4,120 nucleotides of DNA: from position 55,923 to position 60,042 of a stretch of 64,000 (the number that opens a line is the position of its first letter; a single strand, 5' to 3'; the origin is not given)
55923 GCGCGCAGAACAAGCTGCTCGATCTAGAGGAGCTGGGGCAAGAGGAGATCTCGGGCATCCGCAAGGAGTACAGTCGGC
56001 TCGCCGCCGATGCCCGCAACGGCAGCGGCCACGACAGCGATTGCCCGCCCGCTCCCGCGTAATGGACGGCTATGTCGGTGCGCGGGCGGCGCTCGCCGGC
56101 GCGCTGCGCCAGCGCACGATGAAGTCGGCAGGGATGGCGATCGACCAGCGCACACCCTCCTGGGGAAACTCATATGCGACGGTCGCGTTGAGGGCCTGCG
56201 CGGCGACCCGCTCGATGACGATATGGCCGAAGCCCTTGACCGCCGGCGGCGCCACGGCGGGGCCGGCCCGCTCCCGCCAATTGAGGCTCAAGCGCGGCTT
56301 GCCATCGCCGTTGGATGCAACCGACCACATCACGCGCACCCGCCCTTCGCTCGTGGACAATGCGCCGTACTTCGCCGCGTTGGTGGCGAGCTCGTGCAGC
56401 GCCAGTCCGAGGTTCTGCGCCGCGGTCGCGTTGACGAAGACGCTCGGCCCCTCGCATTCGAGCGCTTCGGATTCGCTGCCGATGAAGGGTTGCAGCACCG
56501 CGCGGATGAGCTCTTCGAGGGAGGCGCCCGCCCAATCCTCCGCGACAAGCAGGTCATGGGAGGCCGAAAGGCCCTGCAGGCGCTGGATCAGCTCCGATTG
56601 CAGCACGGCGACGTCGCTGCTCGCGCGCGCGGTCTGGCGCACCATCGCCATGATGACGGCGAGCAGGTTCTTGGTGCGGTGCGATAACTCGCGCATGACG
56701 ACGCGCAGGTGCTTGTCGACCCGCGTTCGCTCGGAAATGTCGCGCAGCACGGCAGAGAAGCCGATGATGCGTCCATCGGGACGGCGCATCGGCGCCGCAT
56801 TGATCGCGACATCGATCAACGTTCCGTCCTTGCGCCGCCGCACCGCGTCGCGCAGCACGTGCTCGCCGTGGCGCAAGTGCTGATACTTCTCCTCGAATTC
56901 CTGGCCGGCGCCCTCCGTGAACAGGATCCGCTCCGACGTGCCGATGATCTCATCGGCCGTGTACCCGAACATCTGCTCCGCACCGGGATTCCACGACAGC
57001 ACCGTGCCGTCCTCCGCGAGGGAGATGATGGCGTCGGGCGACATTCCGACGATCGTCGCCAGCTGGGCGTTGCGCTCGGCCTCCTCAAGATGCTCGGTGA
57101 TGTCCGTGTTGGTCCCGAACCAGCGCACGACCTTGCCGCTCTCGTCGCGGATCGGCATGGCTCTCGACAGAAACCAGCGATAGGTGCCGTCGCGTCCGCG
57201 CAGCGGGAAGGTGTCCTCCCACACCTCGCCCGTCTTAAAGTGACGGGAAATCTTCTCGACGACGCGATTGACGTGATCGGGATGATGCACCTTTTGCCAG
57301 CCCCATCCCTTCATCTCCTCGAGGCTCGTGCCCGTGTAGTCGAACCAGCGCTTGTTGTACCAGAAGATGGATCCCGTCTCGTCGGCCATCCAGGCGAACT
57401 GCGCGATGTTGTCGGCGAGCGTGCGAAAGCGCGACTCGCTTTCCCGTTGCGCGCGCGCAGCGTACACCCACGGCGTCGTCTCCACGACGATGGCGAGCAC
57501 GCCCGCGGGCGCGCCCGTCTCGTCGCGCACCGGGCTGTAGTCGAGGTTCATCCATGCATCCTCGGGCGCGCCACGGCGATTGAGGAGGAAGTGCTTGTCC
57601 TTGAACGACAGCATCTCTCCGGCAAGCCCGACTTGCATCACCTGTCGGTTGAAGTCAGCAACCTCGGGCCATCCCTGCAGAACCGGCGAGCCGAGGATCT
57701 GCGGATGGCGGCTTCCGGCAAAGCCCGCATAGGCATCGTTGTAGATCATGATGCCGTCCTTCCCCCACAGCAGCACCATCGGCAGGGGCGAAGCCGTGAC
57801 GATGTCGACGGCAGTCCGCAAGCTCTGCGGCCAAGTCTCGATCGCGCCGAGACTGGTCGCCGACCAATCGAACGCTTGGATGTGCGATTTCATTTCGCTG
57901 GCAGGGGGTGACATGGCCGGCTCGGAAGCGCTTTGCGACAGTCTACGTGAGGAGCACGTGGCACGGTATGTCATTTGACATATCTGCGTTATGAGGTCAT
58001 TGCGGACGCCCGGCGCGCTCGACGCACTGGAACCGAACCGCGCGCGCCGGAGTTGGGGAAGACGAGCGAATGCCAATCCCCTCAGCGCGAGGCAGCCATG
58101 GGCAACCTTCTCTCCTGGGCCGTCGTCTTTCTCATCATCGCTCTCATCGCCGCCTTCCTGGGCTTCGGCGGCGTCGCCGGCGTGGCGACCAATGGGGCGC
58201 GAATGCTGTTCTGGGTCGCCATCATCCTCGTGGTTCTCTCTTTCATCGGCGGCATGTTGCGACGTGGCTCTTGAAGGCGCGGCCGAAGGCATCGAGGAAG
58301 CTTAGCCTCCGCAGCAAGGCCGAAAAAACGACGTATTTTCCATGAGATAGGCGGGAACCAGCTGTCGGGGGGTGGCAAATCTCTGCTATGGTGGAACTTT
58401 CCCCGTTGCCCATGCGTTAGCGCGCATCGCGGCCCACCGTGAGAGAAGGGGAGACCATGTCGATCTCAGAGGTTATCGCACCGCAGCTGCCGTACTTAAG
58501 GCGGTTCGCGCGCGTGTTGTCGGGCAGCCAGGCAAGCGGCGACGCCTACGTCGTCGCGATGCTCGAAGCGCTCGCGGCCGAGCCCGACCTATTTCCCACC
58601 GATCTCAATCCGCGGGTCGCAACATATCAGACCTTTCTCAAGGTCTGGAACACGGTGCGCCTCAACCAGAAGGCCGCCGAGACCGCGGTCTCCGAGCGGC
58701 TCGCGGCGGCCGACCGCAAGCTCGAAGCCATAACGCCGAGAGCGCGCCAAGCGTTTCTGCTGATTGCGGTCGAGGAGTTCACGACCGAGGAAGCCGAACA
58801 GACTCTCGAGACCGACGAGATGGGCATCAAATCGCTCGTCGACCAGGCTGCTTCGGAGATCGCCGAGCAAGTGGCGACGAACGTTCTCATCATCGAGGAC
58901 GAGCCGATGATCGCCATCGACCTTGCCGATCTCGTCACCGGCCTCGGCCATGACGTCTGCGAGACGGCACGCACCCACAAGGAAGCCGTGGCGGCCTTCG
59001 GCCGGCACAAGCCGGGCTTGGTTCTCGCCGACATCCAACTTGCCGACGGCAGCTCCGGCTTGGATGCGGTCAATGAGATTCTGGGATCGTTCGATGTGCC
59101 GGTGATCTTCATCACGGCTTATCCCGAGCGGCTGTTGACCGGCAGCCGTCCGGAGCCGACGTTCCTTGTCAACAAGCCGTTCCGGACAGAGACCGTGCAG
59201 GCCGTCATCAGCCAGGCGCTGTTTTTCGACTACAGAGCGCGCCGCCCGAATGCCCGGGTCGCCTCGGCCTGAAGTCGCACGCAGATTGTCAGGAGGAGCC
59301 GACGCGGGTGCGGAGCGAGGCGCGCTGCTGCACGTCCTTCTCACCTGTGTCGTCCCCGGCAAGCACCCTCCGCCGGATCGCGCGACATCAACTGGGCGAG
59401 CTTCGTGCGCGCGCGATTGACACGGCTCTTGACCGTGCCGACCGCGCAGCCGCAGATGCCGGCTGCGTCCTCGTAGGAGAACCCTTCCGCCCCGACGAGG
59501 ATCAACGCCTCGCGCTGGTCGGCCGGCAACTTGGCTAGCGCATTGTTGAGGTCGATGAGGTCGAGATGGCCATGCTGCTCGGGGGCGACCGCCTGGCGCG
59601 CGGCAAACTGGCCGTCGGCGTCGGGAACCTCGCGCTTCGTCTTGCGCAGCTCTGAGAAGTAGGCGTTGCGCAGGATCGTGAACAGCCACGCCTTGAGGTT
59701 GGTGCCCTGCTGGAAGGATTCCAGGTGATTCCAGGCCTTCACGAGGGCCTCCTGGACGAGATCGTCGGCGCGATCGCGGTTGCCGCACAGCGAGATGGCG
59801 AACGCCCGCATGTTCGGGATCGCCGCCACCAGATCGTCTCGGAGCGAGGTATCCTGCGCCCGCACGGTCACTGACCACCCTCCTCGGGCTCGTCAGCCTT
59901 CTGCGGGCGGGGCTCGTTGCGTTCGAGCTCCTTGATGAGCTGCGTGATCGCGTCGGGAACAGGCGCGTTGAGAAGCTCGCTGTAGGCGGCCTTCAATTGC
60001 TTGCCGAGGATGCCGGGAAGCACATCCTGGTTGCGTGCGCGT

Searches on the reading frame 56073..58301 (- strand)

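Call 49: search_protein_families(library=pfam, proteins=[window:56073-58301:-], max_evalue=0.0001)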
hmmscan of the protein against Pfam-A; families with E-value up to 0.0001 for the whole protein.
window:56073-58301:- (743 aa): 7 families
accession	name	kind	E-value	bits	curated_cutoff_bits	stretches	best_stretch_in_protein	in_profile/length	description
PF08448.16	PAS_4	-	1.1e-37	129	23.1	3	421-527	4-110/110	PAS fold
PF00989.32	PAS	-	5.8e-35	120.1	22.6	2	414-522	3-113/113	PAS fold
PF13426.13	PAS_9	-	1.6e-34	118.7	27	2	422-524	1-103/103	PAS domain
PF08447.18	PAS_3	-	5e-29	100.8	25.6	2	315-398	4-89/89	PAS fold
PF07536.20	HWE_HK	-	2e-23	83.4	22.8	1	538-619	1-82/83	HWE histidine kinase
PF13188.13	PAS_8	-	7.6e-13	48.3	21.8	1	413-456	2-46/65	PAS domain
PF13596.12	PAS_10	-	9.8e-09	36.3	22.1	0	428-522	15-105/106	PAS domain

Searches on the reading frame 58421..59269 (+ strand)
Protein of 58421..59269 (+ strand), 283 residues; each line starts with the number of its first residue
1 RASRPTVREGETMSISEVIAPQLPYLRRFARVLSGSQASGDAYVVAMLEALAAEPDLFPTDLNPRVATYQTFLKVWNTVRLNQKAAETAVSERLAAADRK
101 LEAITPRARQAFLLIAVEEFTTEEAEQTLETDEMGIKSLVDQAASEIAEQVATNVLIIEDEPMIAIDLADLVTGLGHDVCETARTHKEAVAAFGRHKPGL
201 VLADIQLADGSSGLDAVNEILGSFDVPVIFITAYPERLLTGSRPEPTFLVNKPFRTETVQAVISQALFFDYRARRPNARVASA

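Call 49: search_protein_families(library=pfam, proteins=[window:58421-59269:+], max_evalue=0.0001)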
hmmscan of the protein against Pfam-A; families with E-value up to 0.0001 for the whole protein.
window:58421-59269:+ (283 aa): 4 families
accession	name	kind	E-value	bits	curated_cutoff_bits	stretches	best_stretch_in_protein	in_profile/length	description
PF22029.2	PhyR_sigma2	-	2.2e-22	79.3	27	1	19-72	1-54/55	Sigma2 domain of PhyR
PF22233.2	PhyR_sigma-like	-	3.1e-17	62.5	27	1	101-150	1-50/50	Response regulator PhyR, sigma-like domain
PF00072.30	Response_reg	-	1.7e-11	44.7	30.2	1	155-254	1-101/111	Response regulator receiver domain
PF08281.18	Sigma70_r4_2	-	2.6e-05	24.2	25.7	1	97-143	4-50/54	Sigma-70, region 4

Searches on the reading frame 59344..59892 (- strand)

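Call 49: search_protein_families(library=pfam, proteins=[window:59344-59892:-], max_evalue=0.0001)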
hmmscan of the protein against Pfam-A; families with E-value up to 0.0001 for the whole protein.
window:59344-59892:- (183 aa): 6 families
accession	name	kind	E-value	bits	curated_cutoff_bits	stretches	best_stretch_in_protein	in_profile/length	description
PF08281.18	Sigma70_r4_2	-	1.1e-16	60.7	25.7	1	115-165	4-54/54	Sigma-70, region 4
PF04542.20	Sigma70_r2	-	2.1e-16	59.9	24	1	26-87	7-70/71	Sigma-70 region 2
PF22029.2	PhyR_sigma2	-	2e-12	47.4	27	1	22-74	2-54/55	Sigma2 domain of PhyR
PF04545.22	Sigma70_r4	-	8.3e-07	28.9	24.1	1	118-165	1-48/50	Sigma-70, region 4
PF22233.2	PhyR_sigma-like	-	1.4e-06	28.4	27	1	119-165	1-47/50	Response regulator PhyR, sigma-like domain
PF07638.17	Sigma70_ECF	-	4.8e-05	23.8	21.1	1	45-169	52-183/185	ECF sigma factor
